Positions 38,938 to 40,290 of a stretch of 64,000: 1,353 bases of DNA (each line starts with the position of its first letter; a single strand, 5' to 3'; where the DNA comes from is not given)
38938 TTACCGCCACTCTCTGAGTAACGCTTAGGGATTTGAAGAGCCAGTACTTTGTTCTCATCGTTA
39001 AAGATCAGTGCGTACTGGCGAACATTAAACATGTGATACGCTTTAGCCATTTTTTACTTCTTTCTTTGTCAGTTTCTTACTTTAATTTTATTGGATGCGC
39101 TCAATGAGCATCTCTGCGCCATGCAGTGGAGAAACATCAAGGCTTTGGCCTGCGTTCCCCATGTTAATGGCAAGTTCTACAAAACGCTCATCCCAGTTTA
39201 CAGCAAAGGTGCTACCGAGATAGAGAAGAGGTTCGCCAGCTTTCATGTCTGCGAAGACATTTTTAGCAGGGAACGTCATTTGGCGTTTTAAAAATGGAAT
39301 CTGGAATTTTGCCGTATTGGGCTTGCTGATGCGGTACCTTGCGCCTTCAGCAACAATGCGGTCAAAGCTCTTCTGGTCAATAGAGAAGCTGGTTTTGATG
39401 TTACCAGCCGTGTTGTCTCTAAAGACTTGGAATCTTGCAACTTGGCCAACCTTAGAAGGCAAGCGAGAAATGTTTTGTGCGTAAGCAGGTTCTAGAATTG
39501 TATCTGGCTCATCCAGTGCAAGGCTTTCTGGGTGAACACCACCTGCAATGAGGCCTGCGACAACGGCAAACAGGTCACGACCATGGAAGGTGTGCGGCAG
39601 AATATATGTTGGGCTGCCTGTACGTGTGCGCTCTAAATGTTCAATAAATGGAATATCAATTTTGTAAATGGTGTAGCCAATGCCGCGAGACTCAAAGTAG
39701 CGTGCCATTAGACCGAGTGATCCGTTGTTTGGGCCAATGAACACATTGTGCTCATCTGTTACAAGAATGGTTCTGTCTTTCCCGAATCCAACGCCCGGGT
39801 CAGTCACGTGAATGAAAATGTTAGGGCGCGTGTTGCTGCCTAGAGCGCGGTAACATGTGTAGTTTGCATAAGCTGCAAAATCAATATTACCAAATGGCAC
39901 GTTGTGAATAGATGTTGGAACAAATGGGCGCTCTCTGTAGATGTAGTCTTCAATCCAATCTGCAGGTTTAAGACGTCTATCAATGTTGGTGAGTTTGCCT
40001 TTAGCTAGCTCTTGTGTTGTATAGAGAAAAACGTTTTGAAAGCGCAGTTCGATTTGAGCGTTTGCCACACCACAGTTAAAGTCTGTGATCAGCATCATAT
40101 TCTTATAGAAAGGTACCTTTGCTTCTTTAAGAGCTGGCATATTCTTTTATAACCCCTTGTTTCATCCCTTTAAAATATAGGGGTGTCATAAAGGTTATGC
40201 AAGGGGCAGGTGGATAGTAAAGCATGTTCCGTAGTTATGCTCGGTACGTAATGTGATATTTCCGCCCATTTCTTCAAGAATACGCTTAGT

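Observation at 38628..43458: NUDIX / DUF62 SAM-hydroxide-adenosyltransferase-like / orphan histidine kinase / NUDIX / PLDc_N mini-island around the SRP RNA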

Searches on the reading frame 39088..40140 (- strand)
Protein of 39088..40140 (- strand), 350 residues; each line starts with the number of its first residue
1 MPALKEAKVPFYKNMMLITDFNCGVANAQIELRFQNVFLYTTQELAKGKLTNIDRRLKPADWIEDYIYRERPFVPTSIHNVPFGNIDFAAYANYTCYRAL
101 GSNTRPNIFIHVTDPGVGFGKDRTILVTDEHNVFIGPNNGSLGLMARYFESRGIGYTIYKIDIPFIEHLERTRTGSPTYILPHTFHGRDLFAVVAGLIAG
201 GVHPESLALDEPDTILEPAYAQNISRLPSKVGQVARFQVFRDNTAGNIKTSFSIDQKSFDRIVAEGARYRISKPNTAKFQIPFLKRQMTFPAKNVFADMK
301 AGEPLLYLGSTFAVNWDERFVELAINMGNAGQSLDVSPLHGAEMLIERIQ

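Call 4: search_protein_families(library=pfam, proteins=[window:39088-40140:-], max_evalue=0.01)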
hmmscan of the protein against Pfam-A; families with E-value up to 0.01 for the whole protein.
window:39088-40140:- (350 aa): 2 families
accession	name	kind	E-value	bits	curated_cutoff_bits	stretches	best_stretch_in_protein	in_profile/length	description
PF01887.21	SAM_HAT_N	-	3.7e-14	53.2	26.3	1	78-207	34-144/145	SAM hydroxide adenosyltransferase N-terminal domain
PF20257.3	SAM_HAT_C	-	3e-05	24.7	25.5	1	272-338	33-79/84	SAM hydroxide adenosyltransferase C-terminal domain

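Call 5: search_protein_families(library=ncbifam, proteins=[window:39088-40140:-], max_evalue=0.01)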
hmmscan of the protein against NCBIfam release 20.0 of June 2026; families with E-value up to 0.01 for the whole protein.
window:39088-40140:- (350 aa): 2 families
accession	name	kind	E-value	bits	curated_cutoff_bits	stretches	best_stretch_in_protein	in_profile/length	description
NF058624.1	RSAMHdlseTHET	equivalog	2.3e-17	63.4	350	1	79-336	37-241/250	(R)-S-adenosyl-L-methionine hydrolase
NF053629.1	RSAMPyrc0463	equivalog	1.8e-10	40.8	470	1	107-210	61-151/256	(R)-S-adenosyl-L-methionine hydrolase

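Call 8: find_homologous_proteins(query=window:39088-40140:-)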
Query window:39088-40140:- (350 aa): 64 proteins with E <= 0.001 among 2431 candidates.
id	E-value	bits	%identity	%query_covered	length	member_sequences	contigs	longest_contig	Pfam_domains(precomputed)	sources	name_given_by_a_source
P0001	1.1e-215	733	90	100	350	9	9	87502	PF01887.22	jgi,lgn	jgi:S-adenosylmethionine hydrolase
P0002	1.1e-188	645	80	100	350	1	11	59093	PF01887.22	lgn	-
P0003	4.1e-110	386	49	99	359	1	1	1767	PF01887.22,PF20257.4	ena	-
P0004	6.6e-109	382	52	97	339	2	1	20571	PF01887.22,PF20257.4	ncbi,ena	-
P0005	1.5e-108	381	51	97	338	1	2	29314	PF01887.22,PF20257.4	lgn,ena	-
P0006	8.2e-108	379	50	99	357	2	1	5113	PF01887.22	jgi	-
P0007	3.2e-105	370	49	97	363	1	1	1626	PF01887.22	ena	-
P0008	6.5e-105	369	49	99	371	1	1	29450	PF01887.22,PF20257.4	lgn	-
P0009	8.6e-105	369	50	97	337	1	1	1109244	PF01887.22,PF20257.4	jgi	jgi:S-adenosylmethionine hydrolase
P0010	6.1e-102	359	51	96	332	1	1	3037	PF01887.22,PF20257.4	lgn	-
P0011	1.4e-101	358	52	93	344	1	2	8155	PF01887.22,PF20257.4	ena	-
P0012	1.7e-101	358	50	97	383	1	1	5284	PF01887.22,PF20257.4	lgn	-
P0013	4.7e-101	356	51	97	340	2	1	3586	PF01887.22,PF20257.4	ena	-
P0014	5.9e-100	353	51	100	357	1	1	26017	PF01887.22,PF20257.4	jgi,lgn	jgi:S-adenosylmethionine hydrolase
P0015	7.1e-99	349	49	97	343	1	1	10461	PF01887.22,PF20257.4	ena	-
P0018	3.1e-94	334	49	97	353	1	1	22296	PF01887.22,PF20257.4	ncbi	-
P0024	3.3e-85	304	47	97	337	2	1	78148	PF01887.22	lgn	-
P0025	1.0e-80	289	46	97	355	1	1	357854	PF01887.22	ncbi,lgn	-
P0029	1.7e-54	203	35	97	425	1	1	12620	PF01887.22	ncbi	-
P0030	1.4e-52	197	39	98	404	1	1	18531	PF01887.22,PF20257.4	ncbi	-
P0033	1.0e-47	181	34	97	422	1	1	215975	PF01887.22,PF20257.4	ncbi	-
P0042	1.5e-41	161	35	95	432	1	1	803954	PF01887.22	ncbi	-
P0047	2.8e-31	127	35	77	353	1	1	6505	PF01887.22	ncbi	-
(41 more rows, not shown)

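Call 9: find_encoding_contigs(protein=window:39088-40140:-, flank=10000)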
Protein window:39088-40140:- (350 aa): 4 contigs read that carry it; 3 places shown.
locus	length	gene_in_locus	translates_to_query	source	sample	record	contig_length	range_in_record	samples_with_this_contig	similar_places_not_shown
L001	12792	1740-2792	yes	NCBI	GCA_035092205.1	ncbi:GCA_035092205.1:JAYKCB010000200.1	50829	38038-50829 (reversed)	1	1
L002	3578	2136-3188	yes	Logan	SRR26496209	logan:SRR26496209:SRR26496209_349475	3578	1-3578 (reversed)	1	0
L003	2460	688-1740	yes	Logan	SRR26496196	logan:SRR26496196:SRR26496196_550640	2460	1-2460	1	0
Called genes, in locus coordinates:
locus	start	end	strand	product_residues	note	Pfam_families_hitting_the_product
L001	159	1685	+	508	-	PF00512:HisKA, PF02518:HATPase_c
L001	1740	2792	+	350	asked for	PF01887:SAM_HAT_N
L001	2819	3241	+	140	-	PF00293:NUDIX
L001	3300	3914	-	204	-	PF00578:AhpC-TSA, PF08534:Redoxin, PF10417:1-cysPrx_C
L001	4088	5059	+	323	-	PF00890:FAD_binding_2 (faint), PF01134:GIDA (faint), PF01266:DAO (faint), PF03486:HI0933_like (faint), PF07992:Pyr_redox_2, PF12831:FAD_oxidored (faint), PF13738:Pyr_redox_3, PF00070:Pyr_redox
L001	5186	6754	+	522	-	PF09898:DUF2125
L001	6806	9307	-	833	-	PF01553:Acyltransferase, PF00501:AMP-binding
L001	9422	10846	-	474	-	-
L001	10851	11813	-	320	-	-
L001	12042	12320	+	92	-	PF01632:Ribosomal_L35p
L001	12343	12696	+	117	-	PF00453:Ribosomal_L20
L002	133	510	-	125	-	-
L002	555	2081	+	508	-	PF00512:HisKA, PF02518:HATPase_c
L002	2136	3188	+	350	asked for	PF01887:SAM_HAT_N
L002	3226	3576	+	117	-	?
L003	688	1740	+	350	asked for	PF01887:SAM_HAT_N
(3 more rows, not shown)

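Call 11: find_related_loci(query=A1, collection=genome_contigs, flank=10000)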
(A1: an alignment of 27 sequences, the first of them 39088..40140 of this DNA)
Query A1 (350 aa) in genome_contigs; peptide patterns used: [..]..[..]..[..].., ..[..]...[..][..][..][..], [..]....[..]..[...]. (x = any residue, [..] = any of these).
600 stretches matched a pattern (row limit reached: there are more); 516 encode a relative of the query (tblastn E <= 1e-3); the best 80 are kept; 80 distinct loci.
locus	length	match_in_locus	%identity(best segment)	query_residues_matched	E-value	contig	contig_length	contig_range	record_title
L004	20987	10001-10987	38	3-342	1e-49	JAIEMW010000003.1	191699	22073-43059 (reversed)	MAG: Cyanobacteriota bacterium isolate co.spades.CONCOCT.2.5kb_148 c_000000000030, whole genome shotgun sequence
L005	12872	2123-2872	29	79-337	7e-17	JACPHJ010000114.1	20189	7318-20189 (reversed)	MAG: Planctomycetota bacterium isolate NC_groundwater_411_Ag_B-0.1um_42_12 GD18-4_B1_scaffold_998036, whole genome shotg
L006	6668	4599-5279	28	79-350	2e-15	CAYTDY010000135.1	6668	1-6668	MAG TPA_asm: uncultured Desulfobacteraceae bacterium isolate binchicken_co34_251 genome assembly, contig: NODE_20680_len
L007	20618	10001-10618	28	107-350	3e-15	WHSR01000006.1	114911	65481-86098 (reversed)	MAG: Streptosporangiales bacterium isolate Dino_bin12 k141_143920_length_114911_cov_22.0026, whole genome shotgun sequen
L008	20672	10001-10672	30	78-336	3e-15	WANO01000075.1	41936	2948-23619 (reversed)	MAG: Desulfurococcales archaeon isolate S141_106_esom k151_95027, whole genome shotgun sequence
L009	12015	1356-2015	28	79-345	4e-15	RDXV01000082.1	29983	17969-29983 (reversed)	MAG: Nostocales cyanobacterium isolate PH2015_10S_36_12 PH2015_10S_scaffold_100, whole genome shotgun sequence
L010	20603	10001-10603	32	104-338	4e-15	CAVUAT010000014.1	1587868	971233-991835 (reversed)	MAG: uncultured Solirubrobacterales bacterium isolate MFD09267.bin.1.158 genome assembly, contig: contig_5652, whole gen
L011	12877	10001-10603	28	108-347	6e-15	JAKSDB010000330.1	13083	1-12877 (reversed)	MAG: Chlorobiales bacterium isolate MAG.374 k141_5037314, whole genome shotgun sequence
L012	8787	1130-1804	27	79-347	1e-14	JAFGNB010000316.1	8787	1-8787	MAG: Chitinispirillaceae bacterium isolate Zod_Metabat.521 k87_11708009, whole genome shotgun sequence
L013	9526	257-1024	27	79-349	1e-14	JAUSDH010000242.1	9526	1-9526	MAG: Candidatus Brocadiaceae bacterium isolate E14_concoct.bin.99 E14_k141_173957, whole genome shotgun sequence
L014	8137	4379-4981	27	92-336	1e-14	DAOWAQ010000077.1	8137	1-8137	MAG TPA_asm: Calditrichia bacterium isolate CSMAG_1839 CSMAG_1839_k141_3266924_length_8137_cov_25.2681, whole genome sho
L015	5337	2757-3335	30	114-346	1e-14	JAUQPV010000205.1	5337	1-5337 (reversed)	MAG: Acidobacteriota bacterium isolate JZ-1.bins.94.201901 NODE_14191_length_5337_cov_2.085988, whole genome shotgun seq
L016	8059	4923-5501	30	114-346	3e-14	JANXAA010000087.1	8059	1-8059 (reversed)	MAG: Acidobacteria bacterium isolate SKYB104 NODE_87_length_8059_cov_3.145953, whole genome shotgun sequence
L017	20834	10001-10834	25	2-348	3e-14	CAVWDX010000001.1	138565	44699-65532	MAG: uncultured Acidobacteriota bacterium isolate MFD09286.bin.1.185 genome assembly, contig: contig_100937, whole genom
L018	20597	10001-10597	27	80-337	9e-14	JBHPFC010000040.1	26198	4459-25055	Pseudomonadota bacterium isolate SAG AM-311-I13 NODE_40_length_26198_cov_32.064683, whole genome shotgun sequence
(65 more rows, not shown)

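Call 12: find_encoding_contigs(protein=P0009, flank=8000, max_places=2)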
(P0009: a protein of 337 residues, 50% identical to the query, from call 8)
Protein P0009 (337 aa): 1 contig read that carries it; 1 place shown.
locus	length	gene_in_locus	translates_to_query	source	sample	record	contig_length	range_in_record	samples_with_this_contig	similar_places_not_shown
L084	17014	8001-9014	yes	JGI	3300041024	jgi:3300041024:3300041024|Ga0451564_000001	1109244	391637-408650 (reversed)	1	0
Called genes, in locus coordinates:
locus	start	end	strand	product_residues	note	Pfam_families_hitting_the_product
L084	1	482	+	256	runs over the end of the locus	-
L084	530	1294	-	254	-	PF00005:ABC_tran, PF12399:BCA_ABC_TP_C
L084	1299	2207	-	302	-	PF06835:LptC, PF03968:LptD_N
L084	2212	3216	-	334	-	PF01380:SIS, PF00571:CBS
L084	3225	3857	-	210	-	PF01612:DNA_pol_A_exo1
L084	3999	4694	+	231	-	PF00484:Pro_CA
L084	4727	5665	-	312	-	-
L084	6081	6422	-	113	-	-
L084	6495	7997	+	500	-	PF00672:HAMP (faint), PF00512:HisKA, PF02518:HATPase_c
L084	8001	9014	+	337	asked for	PF01887:SAM_HAT_N, PF20257:SAM_HAT_C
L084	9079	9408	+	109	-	-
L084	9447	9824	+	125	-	-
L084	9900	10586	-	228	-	PF00578:AhpC-TSA, PF08534:Redoxin, PF10417:1-cysPrx_C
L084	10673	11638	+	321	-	PF01134:GIDA (faint), PF01266:DAO (faint), PF03486:HI0933_like (faint), PF07992:Pyr_redox_2, PF13738:Pyr_redox_3, PF00070:Pyr_redox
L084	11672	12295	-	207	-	PF05494:MlaC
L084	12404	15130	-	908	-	PF13424:TPR_12 (faint), PF13428:TPR_14 (faint), PF14559:TPR_19 (faint)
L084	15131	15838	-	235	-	PF13677:MotB_plug, PF00691:OmpA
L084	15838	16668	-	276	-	-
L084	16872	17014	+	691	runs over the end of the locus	PF00771:FHIPEP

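Call 13: find_encoding_contigs(protein=P0025, flank=8000, max_places=2)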
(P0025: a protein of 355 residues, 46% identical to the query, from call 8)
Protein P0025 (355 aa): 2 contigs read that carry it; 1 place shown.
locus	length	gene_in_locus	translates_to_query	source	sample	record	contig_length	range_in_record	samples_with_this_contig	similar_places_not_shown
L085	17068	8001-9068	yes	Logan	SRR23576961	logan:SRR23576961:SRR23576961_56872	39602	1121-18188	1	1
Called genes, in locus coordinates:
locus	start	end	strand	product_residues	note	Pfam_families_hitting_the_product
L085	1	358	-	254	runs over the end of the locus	PF13462:Thioredoxin_4 (weak)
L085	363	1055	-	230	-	PF13462:Thioredoxin_4, PF13098:Thioredoxin_2 (faint), PF01323:DSBA (weak), PF13743:Thioredoxin_5 (faint), PF01323:DSBA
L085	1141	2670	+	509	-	PF00248:Aldo_ket_red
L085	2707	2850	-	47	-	-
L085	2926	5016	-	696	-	PF01627:Hpt, PF02895:H-kinase_dim, PF02518:HATPase_c, PF01584:CheW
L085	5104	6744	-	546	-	PF13177:DNA_pol3_delta2, PF13604:AAA_30 (weak), PF00004:AAA, PF07728:AAA_5 (weak), PF13401:AAA_22 (weak), PF22608:DNAX_ATPase_lid, PF12169:DNA_pol3_gamma3, PF12362:DUF3646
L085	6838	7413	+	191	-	-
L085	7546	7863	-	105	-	-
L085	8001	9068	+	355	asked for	PF01887:SAM_HAT_N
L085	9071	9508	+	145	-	PF00293:NUDIX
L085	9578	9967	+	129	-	PF00072:Response_reg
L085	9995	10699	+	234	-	PF04344:CheZ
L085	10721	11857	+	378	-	PF00072:Response_reg, PF01339:CheB_methylest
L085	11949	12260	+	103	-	PF02575:YbaB_DNA_bd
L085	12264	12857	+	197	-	PF21176:RecR_HhH, PF01751:Toprim (weak), PF13662:Toprim_4, PF21175:RecR_C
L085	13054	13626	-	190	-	PF00293:NUDIX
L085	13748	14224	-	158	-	PF00293:NUDIX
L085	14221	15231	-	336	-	PF04748:Polysacc_deac_2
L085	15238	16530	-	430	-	PF22694:CtpB_N-like, PF00595:PDZ, PF13180:PDZ_2, PF17820:PDZ_6, PF03572:Peptidase_S41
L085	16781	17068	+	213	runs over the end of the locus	PF18916:Lycopene_cyc (weak)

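Call 14: find_encoding_contigs(protein=P0004, flank=8000, max_places=2)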
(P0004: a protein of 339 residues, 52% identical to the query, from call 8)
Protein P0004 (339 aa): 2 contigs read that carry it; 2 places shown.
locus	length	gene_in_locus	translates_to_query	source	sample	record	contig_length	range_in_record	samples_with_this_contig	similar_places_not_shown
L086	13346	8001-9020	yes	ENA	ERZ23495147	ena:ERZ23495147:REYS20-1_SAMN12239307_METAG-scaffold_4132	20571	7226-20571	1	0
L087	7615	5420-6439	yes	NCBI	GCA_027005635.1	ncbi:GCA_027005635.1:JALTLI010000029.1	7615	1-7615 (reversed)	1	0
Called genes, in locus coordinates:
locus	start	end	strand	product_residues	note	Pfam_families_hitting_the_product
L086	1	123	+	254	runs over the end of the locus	PF01618:MotA_ExbB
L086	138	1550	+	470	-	PF00072:Response_reg (faint), PF00158:Sigma54_activat, PF14532:Sigma54_activ_2, PF25601:AAA_lid_14, PF02954:HTH_8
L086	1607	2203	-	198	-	PF02482:Ribosomal_S30AE, PF16321:Ribosom_S30AE_C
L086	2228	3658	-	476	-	PF00309:Sigma54_AID, PF04963:Sigma54_CBD, PF04552:Sigma54_DBD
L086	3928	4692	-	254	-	PF00005:ABC_tran, PF12399:BCA_ABC_TP_C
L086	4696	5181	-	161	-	PF03968:LptD_N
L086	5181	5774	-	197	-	PF06835:LptC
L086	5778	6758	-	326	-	PF01380:SIS, PF00571:CBS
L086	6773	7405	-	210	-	PF01612:DNA_pol_A_exo1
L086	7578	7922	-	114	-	-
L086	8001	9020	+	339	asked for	PF01887:SAM_HAT_N, PF20257:SAM_HAT_C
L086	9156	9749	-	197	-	PF00578:AhpC-TSA, PF08534:Redoxin, PF10417:1-cysPrx_C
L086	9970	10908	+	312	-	PF01134:GIDA (faint), PF01266:DAO (faint), PF03486:HI0933_like (faint), PF07992:Pyr_redox_2, PF13738:Pyr_redox_3, PF00070:Pyr_redox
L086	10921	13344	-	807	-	?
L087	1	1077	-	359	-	?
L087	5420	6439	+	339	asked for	PF01887:SAM_HAT_N, PF20257:SAM_HAT_C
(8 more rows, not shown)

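Call 15: find_encoding_contigs(protein=P0014, flank=8000, max_places=2)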
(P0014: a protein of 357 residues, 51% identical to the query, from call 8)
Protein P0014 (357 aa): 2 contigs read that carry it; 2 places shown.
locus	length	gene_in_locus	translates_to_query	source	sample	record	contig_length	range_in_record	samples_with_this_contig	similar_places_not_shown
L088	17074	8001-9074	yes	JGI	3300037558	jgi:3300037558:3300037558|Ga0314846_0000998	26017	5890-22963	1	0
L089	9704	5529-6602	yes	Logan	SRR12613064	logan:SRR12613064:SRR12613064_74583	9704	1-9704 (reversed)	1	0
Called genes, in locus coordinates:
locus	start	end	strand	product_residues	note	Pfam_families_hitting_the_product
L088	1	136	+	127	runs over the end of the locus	PF02410:RsfS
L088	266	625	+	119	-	PF02590:SPOUT_MTase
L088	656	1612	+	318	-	PF01551:Peptidase_M23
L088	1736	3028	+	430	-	PF22694:CtpB_N-like, PF00595:PDZ, PF13180:PDZ_2, PF17820:PDZ_6, PF03572:Peptidase_S41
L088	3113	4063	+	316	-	PF04748:Polysacc_deac_2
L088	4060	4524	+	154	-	PF00293:NUDIX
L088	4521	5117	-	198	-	PF21176:RecR_HhH, PF01751:Toprim (weak), PF13662:Toprim_4, PF21175:RecR_C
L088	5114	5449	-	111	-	PF03960:ArsC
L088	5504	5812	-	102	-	PF02575:YbaB_DNA_bd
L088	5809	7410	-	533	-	PF05496:RuvB_N (faint), PF13177:DNA_pol3_delta2, PF13604:AAA_30, PF00004:AAA, PF13401:AAA_22 (weak), PF22608:DNAX_ATPase_lid, PF12169:DNA_pol3_gamma3, PF12362:DUF3646, +2 more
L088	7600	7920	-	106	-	-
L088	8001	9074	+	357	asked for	PF01887:SAM_HAT_N, PF20257:SAM_HAT_C (faint)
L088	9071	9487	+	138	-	PF00293:NUDIX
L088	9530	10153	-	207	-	-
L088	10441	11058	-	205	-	PF00578:AhpC-TSA, PF08534:Redoxin, PF10417:1-cysPrx_C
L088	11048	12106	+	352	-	PF01946:Thi4 (faint), PF00890:FAD_binding_2 (faint), PF01266:DAO (faint), PF07992:Pyr_redox_2, PF13738:Pyr_redox_3, PF00070:Pyr_redox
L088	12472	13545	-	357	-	PF13439:Glyco_transf_4 (weak), PF13524:Glyco_trans_1_2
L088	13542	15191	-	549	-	PF13522:GATase_6, PF13537:GATase_7, PF00733:Asn_synthase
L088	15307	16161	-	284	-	PF05050:Methyltransf_21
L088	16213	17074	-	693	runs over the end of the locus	PF01073:3Beta_HSD (weak), PF01370:Epimerase, PF04321:RmlD_sub_bind, PF16363:GDP_Man_Dehyd, PF20706:GT4-conflict, PF00534:Glycos_transf_1, PF13692:Glyco_trans_1_4, PF13524:Glyco_trans_1_2 (weak), +2 more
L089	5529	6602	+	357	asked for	PF01887:SAM_HAT_N, PF20257:SAM_HAT_C (faint)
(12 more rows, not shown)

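Call 16: list_cluster_members(proteins=[window:39088-40140:-, window:43566-44525:+, P0004, P0018, P0025, P0029, P0030, P0033, P0042, P0047])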
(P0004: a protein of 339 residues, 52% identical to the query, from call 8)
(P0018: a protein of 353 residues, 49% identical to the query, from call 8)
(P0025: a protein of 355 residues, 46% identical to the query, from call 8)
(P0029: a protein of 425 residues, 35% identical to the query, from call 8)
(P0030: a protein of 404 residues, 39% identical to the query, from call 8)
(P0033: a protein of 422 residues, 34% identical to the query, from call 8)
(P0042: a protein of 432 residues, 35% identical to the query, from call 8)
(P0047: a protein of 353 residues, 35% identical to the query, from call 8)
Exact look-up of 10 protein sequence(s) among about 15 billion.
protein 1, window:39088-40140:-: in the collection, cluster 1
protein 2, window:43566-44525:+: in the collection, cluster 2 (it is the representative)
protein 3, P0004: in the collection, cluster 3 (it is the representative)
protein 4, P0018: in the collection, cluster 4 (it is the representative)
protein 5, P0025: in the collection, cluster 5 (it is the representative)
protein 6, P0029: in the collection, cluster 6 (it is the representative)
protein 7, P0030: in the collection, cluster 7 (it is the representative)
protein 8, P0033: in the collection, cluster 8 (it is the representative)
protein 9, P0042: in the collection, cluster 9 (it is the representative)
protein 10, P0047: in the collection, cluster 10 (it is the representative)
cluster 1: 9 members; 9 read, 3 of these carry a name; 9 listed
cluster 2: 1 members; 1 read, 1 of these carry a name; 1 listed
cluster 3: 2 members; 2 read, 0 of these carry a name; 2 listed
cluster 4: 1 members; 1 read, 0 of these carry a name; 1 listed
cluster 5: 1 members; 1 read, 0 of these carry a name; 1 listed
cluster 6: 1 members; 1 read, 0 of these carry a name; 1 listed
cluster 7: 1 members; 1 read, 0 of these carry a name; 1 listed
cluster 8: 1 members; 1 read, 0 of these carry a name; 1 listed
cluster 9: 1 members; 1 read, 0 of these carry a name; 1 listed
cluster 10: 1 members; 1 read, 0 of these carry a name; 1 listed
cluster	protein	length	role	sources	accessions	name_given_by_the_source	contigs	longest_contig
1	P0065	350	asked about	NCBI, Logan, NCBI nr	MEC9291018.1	MAG: SAM-dependent chlorinase/fluorinase [Pseudomonadota bacterium] | SAM-dependent chlorinase/fluorinase [Pseudomonadota bacterium]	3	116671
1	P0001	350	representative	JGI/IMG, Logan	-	S-adenosylmethionine hydrolase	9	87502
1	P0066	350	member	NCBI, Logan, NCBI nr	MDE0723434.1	MAG: SAM-dependent chlorinase/fluorinase [Alphaproteobacteria bacterium] | SAM-dependent chlorinase/fluorinase [Alphaproteobacteria bacterium]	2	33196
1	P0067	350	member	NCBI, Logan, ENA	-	-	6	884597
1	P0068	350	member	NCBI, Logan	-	-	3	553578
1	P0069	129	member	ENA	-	-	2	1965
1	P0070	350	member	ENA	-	-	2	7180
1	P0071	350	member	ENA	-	-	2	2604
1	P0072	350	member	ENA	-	-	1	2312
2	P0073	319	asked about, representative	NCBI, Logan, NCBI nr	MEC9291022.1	MAG: malate dehydrogenase [Pseudomonadota bacterium] | malate dehydrogenase [Pseudomonadota bacterium]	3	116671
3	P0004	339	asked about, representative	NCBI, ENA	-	-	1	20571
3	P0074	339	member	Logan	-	-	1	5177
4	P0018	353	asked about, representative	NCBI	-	-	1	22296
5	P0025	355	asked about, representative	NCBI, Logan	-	-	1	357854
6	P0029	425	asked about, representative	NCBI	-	-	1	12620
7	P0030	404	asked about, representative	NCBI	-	-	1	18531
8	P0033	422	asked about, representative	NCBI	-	-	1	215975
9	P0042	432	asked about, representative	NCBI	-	-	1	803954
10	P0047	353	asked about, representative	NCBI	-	-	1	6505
